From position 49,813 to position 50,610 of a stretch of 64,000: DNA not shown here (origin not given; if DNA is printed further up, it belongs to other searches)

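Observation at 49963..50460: Stand-alone 2-TM protein with SLATT-like architecture beside the TA/defence genes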

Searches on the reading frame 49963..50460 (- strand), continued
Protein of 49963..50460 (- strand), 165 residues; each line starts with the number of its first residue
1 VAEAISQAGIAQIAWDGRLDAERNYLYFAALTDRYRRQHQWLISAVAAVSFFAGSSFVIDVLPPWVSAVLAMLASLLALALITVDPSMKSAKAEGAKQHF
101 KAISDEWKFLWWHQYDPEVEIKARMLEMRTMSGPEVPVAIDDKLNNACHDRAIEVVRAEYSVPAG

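Call 69: search_protein_families(library=padloc, proteins=[L029:1719-3461:+, L029:3642-5243:+, L029:5428-5859:+, L029:6001-6480:+, L001:6143-7318:+, L001:7327-7872:+, L025:3151-5859:-, L026:5242-5802:-, L022:4147-5634:-], max_evalue=0.001)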
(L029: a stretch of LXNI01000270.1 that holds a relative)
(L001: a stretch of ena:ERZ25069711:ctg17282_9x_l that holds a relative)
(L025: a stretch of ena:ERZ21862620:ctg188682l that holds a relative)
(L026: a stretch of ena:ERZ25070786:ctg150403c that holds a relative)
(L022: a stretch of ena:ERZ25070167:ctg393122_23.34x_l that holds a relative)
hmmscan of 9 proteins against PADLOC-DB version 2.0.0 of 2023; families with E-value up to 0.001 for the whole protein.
L029:1719-3461:+ (580 aa): 90 families (the best 25 are shown)
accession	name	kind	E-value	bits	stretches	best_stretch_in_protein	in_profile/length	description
PDLC02979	AriA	-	2.5e-22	78.2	2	1-43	1-45/373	-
PDLC03878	NsnB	-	3.1e-21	74.5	2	1-46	1-46/345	-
PDLC02980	AriA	-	2.2e-18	65.2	2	244-319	228-304/304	-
PDLC04135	mad3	-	2.4e-16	58.3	2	201-324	209-333/374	mads_3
PDLC04611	PDC-M38A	-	6.6e-13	46.9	1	1-46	1-47/383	-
PDLC04608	PDC-M38A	-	7.5e-13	46.9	2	246-315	244-313/367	-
PDLC02981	AriAB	-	9.1e-13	45.7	2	273-455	331-521/694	-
PDLC04180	HEC-01A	-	1e-12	46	2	2-41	3-42/382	-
PDLC00070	GajA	-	1.8e-12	44.7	1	2-43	3-44/596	AAA ATPase domain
PDLC00067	GajA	-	4e-12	43.4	1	2-43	5-46/604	AAA ATPase domain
PDLC00093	GajA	-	5.1e-12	43.3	1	2-43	3-45/736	AAA ATPase domain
PDLC02358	Old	-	9e-12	42.6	1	2-43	4-45/578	Old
PDLC04148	HEC-03B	-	1.1e-11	42.5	2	1-43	1-43/458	-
PDLC00095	GajA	-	5.7e-11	39.7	1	2-43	3-45/752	AAA ATPase domain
PDLC00078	GajA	-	6.1e-11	39.7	1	3-43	4-44/580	AAA ATPase domain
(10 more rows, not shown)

L029:3642-5243:+ (533 aa): 0 families

L029:5428-5859:+ (143 aa): 0 families

L029:6001-6480:+ (160 aa): 0 families

L001:6143-7318:+ (391 aa): 104 families (the best 25 are shown)
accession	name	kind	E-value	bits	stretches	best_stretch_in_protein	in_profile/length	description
PDLC04144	HEC-01B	-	5.8e-154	511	1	1-391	1-395/395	-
PDLC04182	HEC-01A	-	1.4e-117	391.2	1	2-388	3-403/406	-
PDLC04178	HEC-01A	-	1.7e-45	153.8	1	2-363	8-359/399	-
PDLC04176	HEC-01A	-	6.5e-42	142.2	1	1-366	1-350/371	-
PDLC04175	HEC-01A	-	1.6e-37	127.4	2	174-387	144-360/363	-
PDLC04183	HEC-01A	-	4.9e-34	116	2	169-387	178-400/402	-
PDLC04180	HEC-01A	-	1.4e-33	114.7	1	1-373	1-359/382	-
PDLC04177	HEC-01A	-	1.6e-33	114.3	1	3-387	5-390/393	-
PDLC02980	AriA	-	3.8e-29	100.6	1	25-338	1-304/304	-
PDLC04184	HEC-01A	-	5.4e-28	96.2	2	170-339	207-393/464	-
PDLC04179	HEC-01A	-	8.7e-25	85.7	2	191-387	258-453/459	-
PDLC02335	AbiLi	-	4.5e-23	79.8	1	3-362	50-264/326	AbiLi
PDLC04135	mad3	-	1.4e-21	75.5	1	2-382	1-371/374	mads_3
PDLC02979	AriA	-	1.3e-20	72.5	2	291-336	326-372/373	-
PDLC04181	HEC-01A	-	5.8e-19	66.1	1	24-347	44-354/434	-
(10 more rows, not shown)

L001:7327-7872:+ (181 aa): 11 families
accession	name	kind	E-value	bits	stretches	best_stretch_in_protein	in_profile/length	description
PDLC04143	HEC-01A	-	3.1e-57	191.3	1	1-178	5-185/190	-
PDLC04202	HEC-01B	-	2.2e-35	120.5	1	2-177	5-201/204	-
PDLC04205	HEC-01B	-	4e-17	60.6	1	31-111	52-136/213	-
PDLC04206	HEC-01B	-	1.2e-15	55.9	1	52-111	77-137/219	-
PDLC04194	HEC-01B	-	2.3e-07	28.8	1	25-107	32-110/204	-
PDLC04197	HEC-01B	-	4.9e-07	27.6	1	25-108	27-106/192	-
PDLC04196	HEC-01B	-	1.7e-06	26.2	1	34-178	50-193/197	-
PDLC04204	HEC-01B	-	8e-06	23.9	1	42-111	71-139/174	-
PDLC04203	HEC-01B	-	1.2e-05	23.5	0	3-49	6-52/176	-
PDLC04191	HEC-01B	-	0.00017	19.6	1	54-167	65-173/192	-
PDLC04210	HEC-01B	-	0.00039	18.3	1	59-171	79-203/217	-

L025:3151-5859:- (902 aa): 16 families
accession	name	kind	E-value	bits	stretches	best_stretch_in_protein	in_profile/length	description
PDLC03348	MTase_II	-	1.7e-10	38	1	285-407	199-314/727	Type II methyltransferase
PDLC04134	mad2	-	6.6e-10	36.4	1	243-596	205-450/492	mads_2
PDLC03021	MTase_I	-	2.9e-08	31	1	263-400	117-243/491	Type I methyltransferase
PDLC03022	MTase_I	-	2.4e-07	27.5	1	439-586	277-404/857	Type I methyltransferase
PDLC03267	MTase_II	-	1.7e-06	25.2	1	463-618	106-248/539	Type II methyltransferase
PDLC03338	MTase_II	-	3.3e-06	24.1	1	291-402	114-213/604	Type II methyltransferase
PDLC03029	MTase_I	-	1.3e-05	21.9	1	304-364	176-234/661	Type I methyltransferase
PDLC03034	MTase_I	-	1.3e-05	21.7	1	463-593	473-588/672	Type I methyltransferase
PDLC03026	MTase_I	-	1.5e-05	22.4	0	452-575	242-344/487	Type I methyltransferase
PDLC03301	MTase_II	-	1.5e-05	21.8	1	460-609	163-296/604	Type II methyltransferase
PDLC03318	MTase_II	-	2.6e-05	20.8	1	451-563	488-600/723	Type II methyltransferase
PDLC03623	REase_MTase_IIG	-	4.3e-05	19.5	1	301-585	299-552/1022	Type IIG restriction enzyme-methyltransferase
PDLC02525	PglX|PglXI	-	0.00022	18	1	326-406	273-349/607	PglX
PDLC03630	REase_MTase_IIG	-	0.0004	16.3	1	286-395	350-459/1100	Type IIG restriction enzyme-methyltransferase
PDLC03025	MTase_I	-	0.00065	16.5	0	269-363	120-209/569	Type I methyltransferase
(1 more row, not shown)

L026:5242-5802:- (186 aa): 0 families

L022:4147-5634:- (495 aa): 42 families (the best 25 are shown)
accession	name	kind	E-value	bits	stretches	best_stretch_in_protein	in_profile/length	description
PDLC03377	MTase_II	-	7.3e-138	458.3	1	2-494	3-503/504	Type II methyltransferase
PDLC03322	MTase_II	-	1.1e-29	101.6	1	84-434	30-376/446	Type II methyltransferase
PDLC03369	MTase_II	-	2.6e-24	83.9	1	66-437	91-473/532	Type II methyltransferase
PDLC03380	MTase_II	-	4.8e-23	80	1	84-340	25-294/393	Type II methyltransferase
PDLC03224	MTase_II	-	2.4e-22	77.5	1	89-474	66-456/481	Type II methyltransferase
PDLC03249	MTase_II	-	8.5e-21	72.4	1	86-245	100-271/541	Type II methyltransferase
PDLC03364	MTase_II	-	1.1e-20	72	1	85-341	27-271/380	Type II methyltransferase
PDLC03389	MTase_II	-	9.7e-20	68.7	1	83-466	49-422/445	Type II methyltransferase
PDLC03362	MTase_II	-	4.6e-18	63.3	1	87-370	40-320/438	Type II methyltransferase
PDLC03239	MTase_II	-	2e-13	47.9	1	87-267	62-245/442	Type II methyltransferase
PDLC03306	MTase_II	-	2e-12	44.8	1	85-218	25-150/422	Type II methyltransferase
PDLC03351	MTase_II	-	8e-12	43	1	89-173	120-202/348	Type II methyltransferase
PDLC03325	MTase_II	-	1.1e-10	38.9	1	87-221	64-183/426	Type II methyltransferase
PDLC03353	MTase_II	-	1.4e-10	39.1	1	96-159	189-251/260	Type II methyltransferase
PDLC04134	mad2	-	6.1e-10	36.5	1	101-160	276-335/492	mads_2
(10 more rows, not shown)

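Call 70: search_protein_families(library=pfam, proteins=[L029:1719-3461:+, L029:3642-5243:+, L029:5428-5859:+, L029:6001-6480:+, L025:3151-5859:-, L029:9452-11221:-, L029:7640-8764:+], max_evalue=0.001)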
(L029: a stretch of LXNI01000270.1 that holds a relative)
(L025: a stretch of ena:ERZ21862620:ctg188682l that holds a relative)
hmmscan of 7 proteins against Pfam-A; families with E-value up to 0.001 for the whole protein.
L029:1719-3461:+ (580 aa): 4 families
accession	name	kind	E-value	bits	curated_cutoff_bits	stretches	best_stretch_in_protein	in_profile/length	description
PF13175.12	AAA_15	-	8.9e-19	68.8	32.1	2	1-43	1-46/374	AAA ATPase domain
PF13304.12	AAA_21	-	2.3e-16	61.2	27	1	244-319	228-304/304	AAA domain, putative AbiEii toxin, Type IV TA system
PF13476.12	AAA_23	-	5e-09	37.5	27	1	4-69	1-65/201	AAA domain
PF02463.25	SMC_N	-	5.6e-09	36.2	40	0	1-42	1-45/220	RecF/RecN/SMC N terminal domain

L029:3642-5243:+ (533 aa): 5 families
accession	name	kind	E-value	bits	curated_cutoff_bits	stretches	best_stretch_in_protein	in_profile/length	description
PF00884.28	Sulfatase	-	2.2e-40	139.3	25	1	82-426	1-301/301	Sulfatase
PF16347.10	SGSH_C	-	1e-11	45.7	29.3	1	375-449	1-77/154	N-sulphoglucosamine sulphohydrolase, C-terminal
PF01663.27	Phosphodiest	-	3.9e-10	40.3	23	1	85-379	2-230/342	Type I phosphodiesterase / nucleotide pyrophosphatase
PF02995.22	DUF229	-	0.00012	21.3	25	1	333-377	304-348/496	Protein of unknown function (DUF229)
PF07394.17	DUF1501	-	0.00034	20.3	27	1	328-371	257-300/390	Protein of unknown function (DUF1501)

L029:5428-5859:+ (143 aa): 0 families

L029:6001-6480:+ (160 aa): 0 families

L025:3151-5859:- (902 aa): 2 families
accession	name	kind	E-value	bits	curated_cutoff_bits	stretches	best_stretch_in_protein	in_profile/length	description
PF02384.22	N6_Mtase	-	3.3e-09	36.9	20.4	1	461-586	123-230/311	N-6 DNA Methylase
PF07669.17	Eco57I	-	0.0007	20.2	25.3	1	463-572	74-171/171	Eco57I restriction-modification methylase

L029:9452-11221:- (589 aa): 3 families
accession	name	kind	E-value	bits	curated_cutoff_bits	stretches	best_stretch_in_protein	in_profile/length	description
PF04471.18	Mrr_cat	-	2.3e-27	95.8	21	1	445-560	3-115/115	Restriction endonuclease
PF05066.19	HARE-HTH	-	3.1e-20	72.8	25.9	2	100-171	1-70/71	HB1, ASXL, restriction endonuclease HTH domain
PF22722.2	NA-iREase1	-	8e-12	45.5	27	1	451-558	1-106/106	NACHT-associated inactive Restriction Endonuclease 1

L029:7640-8764:+ (374 aa): 1 family
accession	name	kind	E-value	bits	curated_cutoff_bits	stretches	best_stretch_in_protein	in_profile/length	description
PF13360.13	PQQ_2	-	0.00044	20.4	27.6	0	93-162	170-230/233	Outer membrane protein assembly factor BamB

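Call 76: search_protein_families(library=ncbifam, proteins=[P0020, P0024, P0037, P0045, P0079, P0101, P0123, P0141, P0156, P0165], max_evalue=0.01)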
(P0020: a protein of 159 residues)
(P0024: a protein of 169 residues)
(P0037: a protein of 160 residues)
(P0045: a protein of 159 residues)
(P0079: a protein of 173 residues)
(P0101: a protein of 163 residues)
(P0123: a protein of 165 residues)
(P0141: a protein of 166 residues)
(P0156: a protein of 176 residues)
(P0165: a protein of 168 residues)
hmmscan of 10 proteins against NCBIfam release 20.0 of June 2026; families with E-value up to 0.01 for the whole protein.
P0020 (159 aa): 2 families
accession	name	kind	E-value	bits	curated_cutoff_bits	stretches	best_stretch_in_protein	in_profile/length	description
NF033632.1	SLATT_4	domain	8.3e-07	29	55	1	27-104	19-101/154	SLATT domain-containing protein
NF033634.1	SLATT_1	domain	0.0034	17.3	41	1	22-104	11-99/132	SLATT domain-containing protein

P0024 (169 aa): 1 family
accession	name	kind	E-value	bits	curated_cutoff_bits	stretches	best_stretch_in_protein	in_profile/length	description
NF033634.1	SLATT_1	domain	0.00016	21.7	41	1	19-89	7-79/132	SLATT domain-containing protein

P0037 (160 aa): 2 families
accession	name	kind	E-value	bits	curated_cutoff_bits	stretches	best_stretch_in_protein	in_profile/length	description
NF033632.1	SLATT_4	domain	1.3e-05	25.1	55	1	27-132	20-132/154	SLATT domain-containing protein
NF033634.1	SLATT_1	domain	5.7e-05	23.1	41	1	20-98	10-91/132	SLATT domain-containing protein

P0045 (159 aa): 2 families
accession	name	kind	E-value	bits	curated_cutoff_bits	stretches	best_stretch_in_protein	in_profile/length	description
NF033634.1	SLATT_1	domain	3e-08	33.7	41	1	12-101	6-99/132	SLATT domain-containing protein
NF033632.1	SLATT_4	domain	3.3e-05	23.8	55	1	23-105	20-106/154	SLATT domain-containing protein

P0079 (173 aa): 2 families
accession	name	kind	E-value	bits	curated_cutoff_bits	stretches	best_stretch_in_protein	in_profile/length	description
NF033632.1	SLATT_4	domain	0.0023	17.8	55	1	36-141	22-132/154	SLATT domain-containing protein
NF033634.1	SLATT_1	domain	0.0048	16.9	41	1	27-109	10-98/132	SLATT domain-containing protein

P0101 (163 aa): 1 family
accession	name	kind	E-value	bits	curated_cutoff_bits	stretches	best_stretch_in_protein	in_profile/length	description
NF033632.1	SLATT_4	domain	0.00022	21.1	55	1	28-131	20-129/154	SLATT domain-containing protein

P0123 (165 aa): 2 families
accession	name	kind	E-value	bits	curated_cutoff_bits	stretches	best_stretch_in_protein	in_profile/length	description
NF033632.1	SLATT_4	domain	0.0016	18.3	55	1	28-131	20-130/154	SLATT domain-containing protein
NF033634.1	SLATT_1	domain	0.0064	16.4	41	0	18-75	7-72/132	SLATT domain-containing protein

P0141 (166 aa): 1 family
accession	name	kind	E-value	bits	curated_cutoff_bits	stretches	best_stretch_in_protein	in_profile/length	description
NF033632.1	SLATT_4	domain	0.0041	17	55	1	33-134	26-134/154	SLATT domain-containing protein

P0156 (176 aa): 1 family
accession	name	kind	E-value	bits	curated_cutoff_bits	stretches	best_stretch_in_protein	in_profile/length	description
TIGR04402.2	mob_CxxC_CxxC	subfamily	0.00037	20.8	70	1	24-125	18-126/180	mobilome CxxCx(11)CxxC protein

P0165 (168 aa): 1 family
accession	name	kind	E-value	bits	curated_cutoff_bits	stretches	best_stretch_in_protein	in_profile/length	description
NF033632.1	SLATT_4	domain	1.9e-07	31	55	1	34-132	27-130/154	SLATT domain-containing protein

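Call 78: list_cluster_members(proteins=[P0021, P0024, P0037, P0045, P0079, P0101, P0123, P0156, P0054, P0050])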
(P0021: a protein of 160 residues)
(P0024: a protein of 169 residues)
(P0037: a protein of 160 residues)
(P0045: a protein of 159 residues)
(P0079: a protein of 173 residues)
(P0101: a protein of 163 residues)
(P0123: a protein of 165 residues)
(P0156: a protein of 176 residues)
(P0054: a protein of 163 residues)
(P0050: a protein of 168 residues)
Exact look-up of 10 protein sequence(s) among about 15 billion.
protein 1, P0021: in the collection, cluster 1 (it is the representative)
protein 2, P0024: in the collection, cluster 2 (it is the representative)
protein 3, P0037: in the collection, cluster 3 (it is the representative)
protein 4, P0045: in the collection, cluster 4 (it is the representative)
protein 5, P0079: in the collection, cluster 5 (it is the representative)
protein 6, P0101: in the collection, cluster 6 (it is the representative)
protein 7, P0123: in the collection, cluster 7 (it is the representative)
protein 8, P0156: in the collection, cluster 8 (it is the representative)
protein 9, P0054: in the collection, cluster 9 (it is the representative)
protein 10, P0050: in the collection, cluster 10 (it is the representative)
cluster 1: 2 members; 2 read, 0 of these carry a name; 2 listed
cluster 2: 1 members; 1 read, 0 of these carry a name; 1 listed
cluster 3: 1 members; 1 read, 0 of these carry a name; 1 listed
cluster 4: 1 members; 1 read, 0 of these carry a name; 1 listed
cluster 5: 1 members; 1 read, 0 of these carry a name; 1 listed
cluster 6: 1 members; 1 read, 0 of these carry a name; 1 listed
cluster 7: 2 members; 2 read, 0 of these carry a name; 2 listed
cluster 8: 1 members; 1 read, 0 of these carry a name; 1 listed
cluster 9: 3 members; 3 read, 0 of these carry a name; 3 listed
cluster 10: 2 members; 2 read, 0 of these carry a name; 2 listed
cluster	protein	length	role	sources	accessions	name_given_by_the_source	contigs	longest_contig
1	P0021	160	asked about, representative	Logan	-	-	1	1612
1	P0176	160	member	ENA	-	-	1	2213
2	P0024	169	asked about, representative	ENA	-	-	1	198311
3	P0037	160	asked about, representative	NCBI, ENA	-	-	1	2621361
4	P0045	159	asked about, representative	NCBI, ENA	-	-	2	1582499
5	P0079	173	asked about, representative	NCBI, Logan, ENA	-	-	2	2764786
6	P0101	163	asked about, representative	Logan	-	-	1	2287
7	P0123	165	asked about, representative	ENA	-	-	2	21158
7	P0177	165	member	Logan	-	-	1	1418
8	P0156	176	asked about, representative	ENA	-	-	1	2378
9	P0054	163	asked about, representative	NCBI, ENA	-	-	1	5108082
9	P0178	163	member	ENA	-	-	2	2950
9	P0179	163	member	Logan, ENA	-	-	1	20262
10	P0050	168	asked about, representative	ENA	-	-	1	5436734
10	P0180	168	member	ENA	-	-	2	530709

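Call 79: fold_search(model_id=the predicted structure, library=viral)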
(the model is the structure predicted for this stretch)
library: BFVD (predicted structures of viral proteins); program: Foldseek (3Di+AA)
matches with E <= 10: 477; with E <= 0.001: 1
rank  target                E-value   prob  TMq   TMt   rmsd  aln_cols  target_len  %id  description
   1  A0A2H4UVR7            4.7e-04  1.00  0.64  0.54   4.7       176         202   15  Uncharacterized protein [Bodo saltans virus]
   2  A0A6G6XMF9            1.2e-03  1.00  0.70  0.57   5.5       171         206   13  (no name in the UniProt tables at hand)
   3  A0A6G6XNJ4            3.0e-03  1.00  0.69  0.49   4.2       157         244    8  (no name in the UniProt tables at hand)
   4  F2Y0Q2                3.2e-03  1.00  0.59  0.48   5.2       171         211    6  (no name in the UniProt tables at hand)
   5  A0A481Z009            4.2e-03  1.00  0.61  0.44   5.7       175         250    8  Uncharacterized protein [Mimivirus LCMiAC01]
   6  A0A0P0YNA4            5.4e-03  1.00  0.49  0.39   9.1       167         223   17  (no name in the UniProt tables at hand)
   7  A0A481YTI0            6.1e-03  1.00  0.65  0.40   5.6       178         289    9  SMODS and SLOG-associating 2TM effector domain-containing protein [Marseillevirus LCMAC102]
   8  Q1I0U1                9.3e-03  0.99  0.38  0.34  13.4       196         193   10  Uncharacterized protein VP11 [Micromonas pusilla reovirus (isolate Netherlands/2005)]
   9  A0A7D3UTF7            9.8e-03  1.00  0.63  0.39   5.0       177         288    9  SMODS and SLOG-associating 2TM effector domain-containing protein [Fadolivirus FV1/VV64]
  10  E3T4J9                9.8e-03  1.00  0.61  0.24   8.1       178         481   13  Uncharacterized protein [Cafeteria roenbergensis virus (strain BV-PW1)]
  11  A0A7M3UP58            1.3e-02  1.00  0.54  0.35   6.0       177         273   11  SMODS and SLOG-associating 2TM effector domain-containing protein [Pyramimonas orientalis virus]
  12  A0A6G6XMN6            1.6e-02  1.00  0.60  0.47   6.0       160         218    9  (no name in the UniProt tables at hand)
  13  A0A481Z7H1            1.7e-02  1.00  0.58  0.27   7.2       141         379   13  Uncharacterized protein [Pithovirus LCPAC202]
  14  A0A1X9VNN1            2.0e-02  1.00  0.66  0.41   5.4       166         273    8  Uncharacterized protein [Mimivirus AB-566-O17]
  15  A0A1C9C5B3            2.2e-02  0.99  0.40  0.35   8.3       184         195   14  SMODS and SLOG-associating 2TM effector domain-containing protein [Heterosigma akashiwo virus 01]
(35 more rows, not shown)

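Call 80: find_encoding_contigs(protein=P0045, flank=6000, max_places=2)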
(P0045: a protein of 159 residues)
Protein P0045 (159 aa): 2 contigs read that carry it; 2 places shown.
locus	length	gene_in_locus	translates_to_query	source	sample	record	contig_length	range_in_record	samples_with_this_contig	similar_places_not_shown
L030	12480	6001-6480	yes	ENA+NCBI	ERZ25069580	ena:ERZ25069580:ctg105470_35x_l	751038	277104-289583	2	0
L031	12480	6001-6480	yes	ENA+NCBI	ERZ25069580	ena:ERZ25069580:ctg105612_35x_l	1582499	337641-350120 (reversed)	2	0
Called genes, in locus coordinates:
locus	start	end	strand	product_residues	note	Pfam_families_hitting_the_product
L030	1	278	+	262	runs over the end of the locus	PF01746:tRNA_m1G_MT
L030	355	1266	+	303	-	PF02729:OTCace_N, PF00185:OTCace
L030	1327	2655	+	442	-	PF00005:ABC_tran (faint), PF00009:GTP_EFTU, PF01926:MMR_HSR1, PF02421:FeoB_N, PF02421:FeoB_N, PF01926:MMR_HSR1, PF00009:GTP_EFTU, PF14714:KH_dom-like, +3 more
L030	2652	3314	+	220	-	PF02660:G3P_acyltransf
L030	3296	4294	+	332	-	PF01210:NAD_Gly3P_dh_N, PF02558:ApbA (weak), PF07479:NAD_Gly3P_dh_C, PF20618:GPD_NAD_C_bact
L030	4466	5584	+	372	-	PF00497:SBP_bac_3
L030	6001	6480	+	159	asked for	-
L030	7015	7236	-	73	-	-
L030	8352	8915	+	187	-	PF13408:Zn_ribbon_recom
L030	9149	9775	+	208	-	-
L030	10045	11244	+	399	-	PF05598:DUF772, PF01609:DDE_Tnp_1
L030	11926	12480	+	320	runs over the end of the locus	-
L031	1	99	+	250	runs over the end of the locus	PF01925:TauE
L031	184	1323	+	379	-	PF02746:MR_MLE_N, PF13378:MR_MLE_C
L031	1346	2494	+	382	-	PF02746:MR_MLE_N, PF13378:MR_MLE_C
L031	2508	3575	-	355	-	PF13685:Fe-ADH_2, PF00465:Fe-ADH (weak)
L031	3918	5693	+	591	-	PF07973:tRNA_SAD, PF00587:tRNA-synt_2b, PF03129:HGTP_anticodon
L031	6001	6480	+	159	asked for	-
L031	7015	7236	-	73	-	-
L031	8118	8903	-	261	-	PF01695:IstB_IS21, PF00308:Bac_DnaA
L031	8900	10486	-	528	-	PF00665:rve, PF22483:Mu-transpos_C_2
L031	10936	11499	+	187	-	PF13408:Zn_ribbon_recom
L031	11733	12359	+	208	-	-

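Call 81: find_encoding_contigs(protein=P0054, flank=6000, max_places=2)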
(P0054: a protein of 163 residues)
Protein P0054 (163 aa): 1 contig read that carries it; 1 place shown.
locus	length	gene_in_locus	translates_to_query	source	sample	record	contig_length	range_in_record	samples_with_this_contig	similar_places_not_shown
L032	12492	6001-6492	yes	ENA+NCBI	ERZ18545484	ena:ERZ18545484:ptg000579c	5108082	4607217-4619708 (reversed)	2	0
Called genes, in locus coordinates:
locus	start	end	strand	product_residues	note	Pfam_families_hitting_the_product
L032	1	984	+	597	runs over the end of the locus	-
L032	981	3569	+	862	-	PF01663:Phosphodiest, PF00884:Sulfatase (weak)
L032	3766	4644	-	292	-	PF03372:Exo_endo_phos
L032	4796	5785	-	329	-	PF02633:Creatininase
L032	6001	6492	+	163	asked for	-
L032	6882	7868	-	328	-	PF04909:Amidohydro_2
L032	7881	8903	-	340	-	PF00701:DHDPS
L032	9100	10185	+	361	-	PF04909:Amidohydro_2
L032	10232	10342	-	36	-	-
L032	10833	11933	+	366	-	PF04909:Amidohydro_2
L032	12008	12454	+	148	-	PF00355:Rieske, PF13806:Rieske_2, PF22543:Rieske_4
